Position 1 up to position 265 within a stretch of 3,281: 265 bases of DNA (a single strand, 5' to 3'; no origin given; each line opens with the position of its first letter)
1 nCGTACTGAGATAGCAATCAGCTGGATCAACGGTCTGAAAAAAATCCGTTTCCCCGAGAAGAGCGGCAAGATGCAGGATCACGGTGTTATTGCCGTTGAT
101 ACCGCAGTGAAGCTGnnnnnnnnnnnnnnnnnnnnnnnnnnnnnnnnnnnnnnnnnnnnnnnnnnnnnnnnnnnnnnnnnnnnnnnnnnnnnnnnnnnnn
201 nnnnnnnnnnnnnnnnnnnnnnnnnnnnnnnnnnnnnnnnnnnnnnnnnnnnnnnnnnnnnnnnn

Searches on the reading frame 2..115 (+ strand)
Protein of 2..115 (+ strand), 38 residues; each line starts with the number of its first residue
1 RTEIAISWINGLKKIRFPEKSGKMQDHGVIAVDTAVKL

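Call 6: search_protein_families(proteins=[window:2-115:+], library=phrogs, max_evalue=0.01)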
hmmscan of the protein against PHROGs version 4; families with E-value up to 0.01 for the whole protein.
window:2-115:+ (38 aa): 2 families
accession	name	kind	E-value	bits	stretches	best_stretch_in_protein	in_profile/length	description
phrog_334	-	head and packaging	1.4e-14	54.9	1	1-37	343-380/381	major head protein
phrog_31117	-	unknown function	1e-12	49.3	1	1-38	73-110/110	-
